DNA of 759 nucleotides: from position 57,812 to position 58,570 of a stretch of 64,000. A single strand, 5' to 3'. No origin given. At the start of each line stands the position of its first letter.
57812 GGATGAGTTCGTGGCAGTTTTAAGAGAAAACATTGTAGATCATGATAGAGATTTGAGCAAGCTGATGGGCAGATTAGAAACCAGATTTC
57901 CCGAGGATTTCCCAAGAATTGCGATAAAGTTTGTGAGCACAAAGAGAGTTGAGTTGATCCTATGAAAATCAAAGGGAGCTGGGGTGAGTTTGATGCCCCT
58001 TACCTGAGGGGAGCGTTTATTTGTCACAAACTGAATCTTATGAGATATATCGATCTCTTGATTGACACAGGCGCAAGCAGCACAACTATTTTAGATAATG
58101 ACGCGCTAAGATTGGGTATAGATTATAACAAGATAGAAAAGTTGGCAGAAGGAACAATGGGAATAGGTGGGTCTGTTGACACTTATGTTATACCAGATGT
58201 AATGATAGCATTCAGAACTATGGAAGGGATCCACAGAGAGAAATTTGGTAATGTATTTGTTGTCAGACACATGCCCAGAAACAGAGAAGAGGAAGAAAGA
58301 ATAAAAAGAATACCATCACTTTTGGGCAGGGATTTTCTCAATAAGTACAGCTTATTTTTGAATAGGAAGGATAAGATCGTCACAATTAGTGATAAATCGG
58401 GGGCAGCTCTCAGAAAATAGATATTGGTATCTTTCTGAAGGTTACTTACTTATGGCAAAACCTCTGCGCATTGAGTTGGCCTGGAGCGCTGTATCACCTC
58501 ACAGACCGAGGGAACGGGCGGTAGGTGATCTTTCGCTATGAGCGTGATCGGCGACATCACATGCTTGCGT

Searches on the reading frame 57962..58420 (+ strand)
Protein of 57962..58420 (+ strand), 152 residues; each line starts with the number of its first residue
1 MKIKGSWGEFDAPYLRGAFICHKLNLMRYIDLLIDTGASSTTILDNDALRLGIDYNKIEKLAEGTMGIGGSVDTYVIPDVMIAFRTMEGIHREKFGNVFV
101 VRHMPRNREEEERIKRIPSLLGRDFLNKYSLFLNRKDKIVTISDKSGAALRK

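Call 51: search_protein_families(library=pfam, proteins=[window:57962-58420:+], max_evalue=0.01)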
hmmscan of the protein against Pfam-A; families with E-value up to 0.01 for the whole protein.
window:57962-58420:+ (152 aa): 3 families
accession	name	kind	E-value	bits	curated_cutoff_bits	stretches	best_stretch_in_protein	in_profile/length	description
PF13975.11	gag-asp_proteas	-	1.1e-05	26.4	28.2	1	30-127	10-91/92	gag-polyprotein putative aspartyl protease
PF13650.11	Asp_protease_2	-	4.9e-05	24.4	24.3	1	30-108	10-78/90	Aspartyl protease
PF00077.25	RVP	-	0.001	19.8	20.7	1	28-131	14-98/101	Retroviral aspartyl protease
